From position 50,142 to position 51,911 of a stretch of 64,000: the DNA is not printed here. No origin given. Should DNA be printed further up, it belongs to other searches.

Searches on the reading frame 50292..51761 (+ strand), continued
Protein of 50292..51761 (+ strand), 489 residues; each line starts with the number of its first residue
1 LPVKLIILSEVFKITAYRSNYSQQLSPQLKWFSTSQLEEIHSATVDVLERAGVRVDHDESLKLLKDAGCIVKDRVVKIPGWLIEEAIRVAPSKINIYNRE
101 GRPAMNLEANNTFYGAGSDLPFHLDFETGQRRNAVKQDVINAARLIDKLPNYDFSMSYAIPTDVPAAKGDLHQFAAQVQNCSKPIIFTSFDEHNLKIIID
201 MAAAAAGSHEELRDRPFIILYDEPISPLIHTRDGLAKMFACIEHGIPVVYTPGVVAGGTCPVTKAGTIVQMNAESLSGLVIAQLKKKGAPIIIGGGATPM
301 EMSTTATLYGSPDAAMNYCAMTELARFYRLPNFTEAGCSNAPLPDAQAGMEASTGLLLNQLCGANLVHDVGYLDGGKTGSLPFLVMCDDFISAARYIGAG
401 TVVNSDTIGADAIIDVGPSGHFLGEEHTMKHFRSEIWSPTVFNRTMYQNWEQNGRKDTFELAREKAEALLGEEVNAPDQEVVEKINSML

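Call 55: find_encoding_contigs(protein=P0361, flank=10000, max_places=2)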
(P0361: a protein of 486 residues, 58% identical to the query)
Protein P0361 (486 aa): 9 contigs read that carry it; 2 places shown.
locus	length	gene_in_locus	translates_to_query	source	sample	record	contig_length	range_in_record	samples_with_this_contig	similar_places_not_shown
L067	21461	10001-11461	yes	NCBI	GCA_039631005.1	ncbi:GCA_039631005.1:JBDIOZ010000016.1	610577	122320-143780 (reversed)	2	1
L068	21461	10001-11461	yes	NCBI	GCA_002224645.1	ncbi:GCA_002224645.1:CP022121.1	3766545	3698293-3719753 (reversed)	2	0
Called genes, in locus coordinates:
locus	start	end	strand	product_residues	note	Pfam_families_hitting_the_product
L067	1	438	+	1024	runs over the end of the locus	PF00432:Prenyltrans (faint), PF14478:DUF4430, PF00395:SLH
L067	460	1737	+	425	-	PF14478:DUF4430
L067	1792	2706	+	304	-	PF02361:CbiQ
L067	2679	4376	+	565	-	PF03193:RsgA_GTPase (faint), PF13191:AAA_16 (faint), PF20703:nSTAND1 (weak), PF00005:ABC_tran, PF02463:SMC_N, PF13304:AAA_21 (weak), PF00005:ABC_tran, PF13304:AAA_21, +6 more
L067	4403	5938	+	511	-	PF07678:TED_complement, PF13249:SQHop_cyclase_N, PF00432:Prenyltrans, PF13243:SQHop_cyclase_C (weak), PF00395:SLH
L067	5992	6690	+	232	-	PF07155:ECF-ribofla_trS, PF12822:ECF_trnsprt, PF20221:DUF6580 (weak)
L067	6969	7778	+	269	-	PF01135:PCMT, PF05401:NodS, PF13489:Methyltransf_23, PF01728:FtsJ, PF13847:Methyltransf_31, PF08241:Methyltransf_11, PF08242:Methyltransf_12, PF13649:Methyltransf_25, +3 more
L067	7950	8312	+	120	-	PF00903:Glyoxalase, PF12681:Glyoxalase_2 (weak)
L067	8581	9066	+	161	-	PF03061:4HBT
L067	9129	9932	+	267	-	PF07719:TPR_2 (faint), PF13181:TPR_8 (faint)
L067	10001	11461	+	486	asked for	PF06253:MTTB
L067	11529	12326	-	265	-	PF00809:Pterin_bind, PF03599:CdhD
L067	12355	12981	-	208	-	PF02607:B12-binding_2, PF02310:B12-binding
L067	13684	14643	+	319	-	PF01633:Choline_kinase, PF01636:APH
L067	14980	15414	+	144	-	PF02082:Rrf2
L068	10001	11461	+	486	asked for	PF06253:MTTB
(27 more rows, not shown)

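Call 56: find_encoding_contigs(protein=P0370, flank=10000, max_places=2)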
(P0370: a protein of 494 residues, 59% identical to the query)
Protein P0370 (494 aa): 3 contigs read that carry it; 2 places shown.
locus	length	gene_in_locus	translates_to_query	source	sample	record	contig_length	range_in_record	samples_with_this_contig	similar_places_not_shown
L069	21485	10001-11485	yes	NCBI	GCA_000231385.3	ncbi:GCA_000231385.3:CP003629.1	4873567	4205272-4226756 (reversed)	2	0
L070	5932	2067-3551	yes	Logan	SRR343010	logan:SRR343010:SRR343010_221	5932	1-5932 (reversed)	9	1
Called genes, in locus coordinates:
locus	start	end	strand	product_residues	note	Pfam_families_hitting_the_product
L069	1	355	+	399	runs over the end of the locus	PF12704:MacB_PCD, PF02687:FtsX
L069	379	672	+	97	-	PF01985:CRS1_YhbY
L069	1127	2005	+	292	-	PF00941:FAD_binding_5, PF03450:CO_deh_flav_C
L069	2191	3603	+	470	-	PF00989:PAS, PF08448:PAS_4, PF13426:PAS_9, PF00158:Sigma54_activat, PF14532:Sigma54_activ_2, PF25601:AAA_lid_14, PF02954:HTH_8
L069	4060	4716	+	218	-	PF00528:BPD_transp_1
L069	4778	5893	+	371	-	PF00005:ABC_tran, PF13304:AAA_21 (faint), PF00571:CBS (faint)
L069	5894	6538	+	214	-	PF00528:BPD_transp_1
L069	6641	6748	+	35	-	-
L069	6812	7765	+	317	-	PF04069:OpuAC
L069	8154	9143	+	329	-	PF13237:Fer4_10 (weak), PF12838:Fer4_7, PF13187:Fer4_9, PF14697:Fer4_21, PF00037:Fer4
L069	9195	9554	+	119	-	PF17428:DUF5412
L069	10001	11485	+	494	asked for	PF06253:MTTB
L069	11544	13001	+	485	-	PF06253:MTTB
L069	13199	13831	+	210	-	PF02607:B12-binding_2, PF02310:B12-binding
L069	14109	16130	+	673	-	PF17391:Urocanase_N, PF01175:Urocanase, PF17392:Urocanase_C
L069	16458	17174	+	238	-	-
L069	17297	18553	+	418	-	PF22039:HUTI_composite_bact (weak), PF07969:Amidohydro_3, PF01979:Amidohydro_1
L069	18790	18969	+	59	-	PF09388:SpoOE-like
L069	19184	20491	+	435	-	PF03313:SDH_alpha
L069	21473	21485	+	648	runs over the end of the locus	PF00005:ABC_tran, PF02463:SMC_N (faint), PF13555:AAA_29 (faint), PF01926:MMR_HSR1 (faint), PF13238:AAA_18 (faint), PF12848:ABC_tran_Xtn, PF00005:ABC_tran, PF16326:ABC_tran_CTD, +1 more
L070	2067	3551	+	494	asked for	PF06253:MTTB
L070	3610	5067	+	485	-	PF06253:MTTB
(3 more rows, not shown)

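Call 57: find_encoding_contigs(protein=P0348, flank=10000, max_places=2)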
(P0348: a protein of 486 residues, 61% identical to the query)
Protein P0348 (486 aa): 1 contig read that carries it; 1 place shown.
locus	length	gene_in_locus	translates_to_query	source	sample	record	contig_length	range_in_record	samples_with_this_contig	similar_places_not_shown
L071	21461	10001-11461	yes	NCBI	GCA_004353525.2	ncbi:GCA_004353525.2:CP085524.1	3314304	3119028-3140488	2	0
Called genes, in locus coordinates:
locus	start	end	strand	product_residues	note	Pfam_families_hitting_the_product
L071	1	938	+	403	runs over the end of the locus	PF00145:DNA_methylase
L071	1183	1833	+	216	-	PF00528:BPD_transp_1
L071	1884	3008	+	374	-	PF00005:ABC_tran, PF00571:CBS (faint)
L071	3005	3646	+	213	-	PF00528:BPD_transp_1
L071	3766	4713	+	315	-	PF04069:OpuAC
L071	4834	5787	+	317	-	PF12837:Fer4_6 (faint), PF00037:Fer4 (faint), PF14697:Fer4_21 (weak)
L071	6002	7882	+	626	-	PF02730:AFOR_N, PF01314:AFOR_C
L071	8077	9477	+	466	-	PF00989:PAS, PF08448:PAS_4, PF13426:PAS_9, PF00158:Sigma54_activat, PF14532:Sigma54_activ_2, PF07728:AAA_5 (weak), PF25601:AAA_lid_14, PF02954:HTH_8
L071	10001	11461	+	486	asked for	PF06253:MTTB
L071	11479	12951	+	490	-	PF06253:MTTB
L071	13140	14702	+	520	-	PF00221:Lyase_aromatic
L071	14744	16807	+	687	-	PF17391:Urocanase_N, PF01175:Urocanase, PF17392:Urocanase_C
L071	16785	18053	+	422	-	PF01979:Amidohydro_1, PF07969:Amidohydro_3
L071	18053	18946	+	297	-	PF07837:FTCD_N, PF02971:FTCD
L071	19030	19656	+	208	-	PF04961:FTCD_C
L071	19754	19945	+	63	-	-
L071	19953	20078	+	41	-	-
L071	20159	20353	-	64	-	-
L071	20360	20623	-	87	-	-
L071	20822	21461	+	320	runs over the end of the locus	PF00392:GntR, PF27163:YmtS_Ross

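Call 59: find_encoding_contigs(protein=P0383, flank=10000, max_places=1)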
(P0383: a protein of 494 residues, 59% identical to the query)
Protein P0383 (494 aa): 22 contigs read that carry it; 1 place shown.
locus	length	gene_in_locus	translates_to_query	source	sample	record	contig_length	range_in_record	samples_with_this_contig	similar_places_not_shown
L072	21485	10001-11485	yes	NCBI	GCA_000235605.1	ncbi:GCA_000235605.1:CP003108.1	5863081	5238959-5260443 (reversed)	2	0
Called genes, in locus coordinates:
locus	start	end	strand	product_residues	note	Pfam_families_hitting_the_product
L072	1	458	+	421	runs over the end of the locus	PF01018:GTP1_OBG, PF01926:MMR_HSR1, PF02421:FeoB_N, PF09269:DUF1967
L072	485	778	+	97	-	PF01985:CRS1_YhbY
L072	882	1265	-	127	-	PF03625:DUF302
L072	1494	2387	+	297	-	PF00941:FAD_binding_5, PF01565:FAD_binding_4 (faint), PF03450:CO_deh_flav_C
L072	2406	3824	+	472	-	PF00989:PAS, PF08448:PAS_4, PF13426:PAS_9, PF00158:Sigma54_activat, PF14532:Sigma54_activ_2, PF25601:AAA_lid_14, PF02954:HTH_8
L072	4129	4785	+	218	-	PF00528:BPD_transp_1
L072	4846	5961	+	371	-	PF00005:ABC_tran, PF13304:AAA_21 (faint), PF00571:CBS (faint)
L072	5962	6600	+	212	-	PF00528:BPD_transp_1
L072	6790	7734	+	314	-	PF04069:OpuAC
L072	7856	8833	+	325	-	PF12838:Fer4_7, PF13187:Fer4_9, PF13237:Fer4_10 (weak), PF14697:Fer4_21 (weak), PF00037:Fer4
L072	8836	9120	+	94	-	-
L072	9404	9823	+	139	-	-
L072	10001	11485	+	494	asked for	PF06253:MTTB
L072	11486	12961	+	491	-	PF06253:MTTB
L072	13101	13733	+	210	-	PF02607:B12-binding_2, PF02310:B12-binding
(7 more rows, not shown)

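Call 60: find_encoding_contigs(protein=P0377, flank=10000, max_places=1)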
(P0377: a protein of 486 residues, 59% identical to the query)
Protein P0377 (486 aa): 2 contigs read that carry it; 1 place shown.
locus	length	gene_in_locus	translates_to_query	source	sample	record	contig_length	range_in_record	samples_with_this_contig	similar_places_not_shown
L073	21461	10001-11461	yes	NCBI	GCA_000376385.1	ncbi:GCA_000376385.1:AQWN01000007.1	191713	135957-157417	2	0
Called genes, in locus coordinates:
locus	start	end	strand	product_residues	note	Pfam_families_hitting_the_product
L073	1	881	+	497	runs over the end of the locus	PF00989:PAS, PF08448:PAS_4, PF13426:PAS_9, PF00158:Sigma54_activat, PF14532:Sigma54_activ_2, PF07728:AAA_5, PF25601:AAA_lid_14, PF02954:HTH_8, +1 more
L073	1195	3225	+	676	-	PF17391:Urocanase_N, PF01175:Urocanase, PF17392:Urocanase_C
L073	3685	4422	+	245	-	PF00528:BPD_transp_1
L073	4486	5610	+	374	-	PF00005:ABC_tran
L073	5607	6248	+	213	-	PF00528:BPD_transp_1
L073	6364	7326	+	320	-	PF04069:OpuAC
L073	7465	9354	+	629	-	PF02730:AFOR_N, PF01314:AFOR_C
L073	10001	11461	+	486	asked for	PF06253:MTTB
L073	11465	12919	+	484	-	PF06253:MTTB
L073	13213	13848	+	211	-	PF02607:B12-binding_2, PF02310:B12-binding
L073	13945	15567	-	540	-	PF00989:PAS, PF08448:PAS_4 (weak), PF13188:PAS_8 (weak), PF08447:PAS_3, PF00989:PAS, PF08448:PAS_4, PF13426:PAS_9, PF00990:GGDEF, +1 more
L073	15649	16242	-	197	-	PF13521:AAA_28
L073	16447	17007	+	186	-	-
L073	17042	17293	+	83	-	PF00403:HMA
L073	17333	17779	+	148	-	PF04657:DMT_YdcZ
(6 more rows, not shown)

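Call 61: find_encoding_contigs(protein=P0371, flank=10000, max_places=1)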
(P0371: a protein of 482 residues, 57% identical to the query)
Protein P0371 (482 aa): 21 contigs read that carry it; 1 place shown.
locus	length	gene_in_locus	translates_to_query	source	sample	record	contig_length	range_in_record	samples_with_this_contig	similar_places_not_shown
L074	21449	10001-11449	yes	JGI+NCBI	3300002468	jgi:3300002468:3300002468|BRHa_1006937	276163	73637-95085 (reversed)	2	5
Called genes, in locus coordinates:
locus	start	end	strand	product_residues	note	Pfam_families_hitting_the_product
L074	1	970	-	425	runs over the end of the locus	PF13167:GTP-bdg_N, PF16360:GTP-bdg_M, PF00009:GTP_EFTU (faint), PF01926:MMR_HSR1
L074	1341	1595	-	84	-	PF07870:DUF1657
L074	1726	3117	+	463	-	PF00202:Aminotran_3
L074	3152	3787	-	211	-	PF00702:Hydrolase, PF12710:HAD (weak), PF13419:HAD_2, PF13242:Hydrolase_like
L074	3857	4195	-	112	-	PF00543:P-II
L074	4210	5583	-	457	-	PF00909:Ammonium_transp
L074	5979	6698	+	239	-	PF00037:Fer4 (weak), PF12797:Fer4_2 (faint), PF12837:Fer4_6 (weak), PF12838:Fer4_7 (faint), PF13237:Fer4_10 (weak), PF14697:Fer4_21 (weak), PF13187:Fer4_9 (weak), PF27217:AF_0155, +1 more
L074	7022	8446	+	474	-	PF06253:MTTB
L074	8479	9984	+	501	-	PF00221:Lyase_aromatic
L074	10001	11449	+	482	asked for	PF06253:MTTB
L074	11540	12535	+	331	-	PF25160:LdpA_Fe-S-bd (faint), PF00037:Fer4 (weak), PF12797:Fer4_2 (faint), PF13183:Fer4_8 (weak), PF13237:Fer4_10 (weak), PF14697:Fer4_21, PF12838:Fer4_7, PF13187:Fer4_9, +3 more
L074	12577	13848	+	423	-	PF01979:Amidohydro_1, PF07969:Amidohydro_3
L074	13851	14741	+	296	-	PF07837:FTCD_N, PF02971:FTCD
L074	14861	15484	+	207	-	PF04961:FTCD_C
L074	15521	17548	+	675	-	PF17391:Urocanase_N, PF01175:Urocanase, PF17392:Urocanase_C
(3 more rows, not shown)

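Call 63: find_related_loci(query=A2, collection=metagenome_contigs, flank=10000)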
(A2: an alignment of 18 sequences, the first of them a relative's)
Query A2 (489 aa) in metagenome_contigs; peptide patterns used: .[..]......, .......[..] (x = any residue, [..] = any of these).
567 stretches matched a pattern; 451 encode a relative of the query (tblastn E <= 1e-3); the best 80 are kept; 80 distinct loci.
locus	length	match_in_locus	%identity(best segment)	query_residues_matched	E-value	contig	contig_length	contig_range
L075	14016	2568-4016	85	7-489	0e+0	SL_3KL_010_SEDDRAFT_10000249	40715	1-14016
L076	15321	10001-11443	86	10-489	0e+0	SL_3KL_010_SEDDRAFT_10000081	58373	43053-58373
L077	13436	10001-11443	86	10-489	0e+0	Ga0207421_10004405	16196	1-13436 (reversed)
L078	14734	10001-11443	84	10-489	0e+0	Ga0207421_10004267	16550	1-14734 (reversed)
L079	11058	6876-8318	84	10-489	0e+0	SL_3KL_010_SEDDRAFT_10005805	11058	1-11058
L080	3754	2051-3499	82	7-489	0e+0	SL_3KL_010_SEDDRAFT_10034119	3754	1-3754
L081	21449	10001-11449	81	8-489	0e+0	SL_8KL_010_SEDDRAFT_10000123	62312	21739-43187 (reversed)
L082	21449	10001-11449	81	8-489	0e+0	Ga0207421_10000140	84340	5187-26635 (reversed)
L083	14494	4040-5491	77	7-489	0e+0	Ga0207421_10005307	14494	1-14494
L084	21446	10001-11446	76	9-489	0e+0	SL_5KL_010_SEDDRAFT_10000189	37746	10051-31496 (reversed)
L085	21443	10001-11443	82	10-489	0e+0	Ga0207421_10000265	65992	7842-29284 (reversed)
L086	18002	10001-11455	75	4-487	0e+0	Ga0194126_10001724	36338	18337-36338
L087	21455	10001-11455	75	4-487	0e+0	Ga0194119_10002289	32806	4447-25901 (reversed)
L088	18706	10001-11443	73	7-486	0e+0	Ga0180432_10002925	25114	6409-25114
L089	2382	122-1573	74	7-489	0e+0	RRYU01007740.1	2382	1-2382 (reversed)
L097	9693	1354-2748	60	18-482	0e+0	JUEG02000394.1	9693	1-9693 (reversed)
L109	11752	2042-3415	60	14-470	0e+0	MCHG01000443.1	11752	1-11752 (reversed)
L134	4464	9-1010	60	142-475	4e-143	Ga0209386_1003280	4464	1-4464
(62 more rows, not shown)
